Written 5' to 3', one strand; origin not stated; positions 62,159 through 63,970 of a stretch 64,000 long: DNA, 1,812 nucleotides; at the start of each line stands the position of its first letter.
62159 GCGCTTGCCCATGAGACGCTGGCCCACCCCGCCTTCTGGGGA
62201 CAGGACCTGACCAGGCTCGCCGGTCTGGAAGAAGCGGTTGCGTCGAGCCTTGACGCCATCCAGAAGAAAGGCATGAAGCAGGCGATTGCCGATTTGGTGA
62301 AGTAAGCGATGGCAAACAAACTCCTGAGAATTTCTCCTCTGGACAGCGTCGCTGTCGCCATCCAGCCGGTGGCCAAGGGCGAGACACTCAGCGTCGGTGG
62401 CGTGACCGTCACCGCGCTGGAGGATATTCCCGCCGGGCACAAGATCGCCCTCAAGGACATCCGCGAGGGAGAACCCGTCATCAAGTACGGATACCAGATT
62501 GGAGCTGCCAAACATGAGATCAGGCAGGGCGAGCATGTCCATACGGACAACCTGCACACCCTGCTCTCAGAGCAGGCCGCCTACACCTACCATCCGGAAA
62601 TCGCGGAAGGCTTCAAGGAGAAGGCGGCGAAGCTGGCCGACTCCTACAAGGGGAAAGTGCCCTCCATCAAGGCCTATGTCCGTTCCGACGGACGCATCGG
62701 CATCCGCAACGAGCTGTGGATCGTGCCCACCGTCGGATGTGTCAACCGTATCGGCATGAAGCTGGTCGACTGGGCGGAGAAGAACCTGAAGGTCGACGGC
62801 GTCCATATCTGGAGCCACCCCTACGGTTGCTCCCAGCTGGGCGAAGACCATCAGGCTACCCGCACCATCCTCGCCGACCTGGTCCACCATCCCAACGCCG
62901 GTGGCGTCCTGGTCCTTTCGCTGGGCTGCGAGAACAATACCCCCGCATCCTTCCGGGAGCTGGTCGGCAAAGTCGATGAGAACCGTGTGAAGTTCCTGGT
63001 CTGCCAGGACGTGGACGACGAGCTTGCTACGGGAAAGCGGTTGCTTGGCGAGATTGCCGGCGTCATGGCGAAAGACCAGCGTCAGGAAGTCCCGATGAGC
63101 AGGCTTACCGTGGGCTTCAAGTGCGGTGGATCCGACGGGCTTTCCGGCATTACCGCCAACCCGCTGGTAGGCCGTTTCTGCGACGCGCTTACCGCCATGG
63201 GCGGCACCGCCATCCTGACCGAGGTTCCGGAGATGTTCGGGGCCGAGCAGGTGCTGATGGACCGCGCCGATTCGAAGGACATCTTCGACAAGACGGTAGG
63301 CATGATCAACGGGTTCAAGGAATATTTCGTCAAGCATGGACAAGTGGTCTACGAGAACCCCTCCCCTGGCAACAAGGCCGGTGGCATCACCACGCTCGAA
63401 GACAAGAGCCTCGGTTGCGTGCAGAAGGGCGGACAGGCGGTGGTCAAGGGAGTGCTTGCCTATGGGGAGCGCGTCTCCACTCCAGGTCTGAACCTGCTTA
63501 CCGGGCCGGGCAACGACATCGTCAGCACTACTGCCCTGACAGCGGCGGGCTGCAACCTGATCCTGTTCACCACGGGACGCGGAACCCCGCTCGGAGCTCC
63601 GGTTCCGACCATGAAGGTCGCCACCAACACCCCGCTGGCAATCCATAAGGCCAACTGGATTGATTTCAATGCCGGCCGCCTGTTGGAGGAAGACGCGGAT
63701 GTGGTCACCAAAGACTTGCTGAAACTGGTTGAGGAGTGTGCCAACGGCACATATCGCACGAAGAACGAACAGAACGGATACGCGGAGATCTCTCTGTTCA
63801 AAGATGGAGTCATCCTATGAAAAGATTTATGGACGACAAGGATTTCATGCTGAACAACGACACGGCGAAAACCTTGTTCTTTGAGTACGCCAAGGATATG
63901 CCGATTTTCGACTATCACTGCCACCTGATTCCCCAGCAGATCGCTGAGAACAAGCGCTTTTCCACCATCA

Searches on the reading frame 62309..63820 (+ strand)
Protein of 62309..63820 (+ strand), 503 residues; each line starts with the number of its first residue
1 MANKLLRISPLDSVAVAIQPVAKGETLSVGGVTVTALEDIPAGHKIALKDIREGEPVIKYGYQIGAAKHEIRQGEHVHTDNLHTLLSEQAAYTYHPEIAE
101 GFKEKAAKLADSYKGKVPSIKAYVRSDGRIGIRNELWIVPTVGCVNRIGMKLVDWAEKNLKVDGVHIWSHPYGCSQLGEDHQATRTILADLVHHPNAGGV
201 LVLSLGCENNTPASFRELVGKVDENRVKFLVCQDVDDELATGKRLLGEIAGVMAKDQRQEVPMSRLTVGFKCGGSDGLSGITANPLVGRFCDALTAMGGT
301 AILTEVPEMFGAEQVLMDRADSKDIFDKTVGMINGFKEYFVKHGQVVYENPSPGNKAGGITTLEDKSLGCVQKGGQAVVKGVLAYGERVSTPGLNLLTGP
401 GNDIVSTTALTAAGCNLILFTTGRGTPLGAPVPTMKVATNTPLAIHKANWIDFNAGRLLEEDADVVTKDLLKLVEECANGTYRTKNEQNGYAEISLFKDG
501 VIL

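Call 49: search_protein_families(library=pfam, max_evalue=0.0001, proteins=[window:62309-63820:+])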
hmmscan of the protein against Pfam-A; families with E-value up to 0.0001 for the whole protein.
window:62309-63820:+ (503 aa): 3 families
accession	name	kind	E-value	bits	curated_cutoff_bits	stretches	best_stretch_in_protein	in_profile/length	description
PF20629.2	GD_AH_C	-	3.4e-97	325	26.8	1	263-501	1-241/242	D-galactarate/Altronate dehydratase, C-terminal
PF04295.18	GD_AH_second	-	1.1e-43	148.9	27.3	1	122-250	1-132/136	D-galactarate dehydratase/Altronate hydrolase, second domain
PF08666.17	SAF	-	1.9e-08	35.2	21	1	14-82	3-62/63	SAF domain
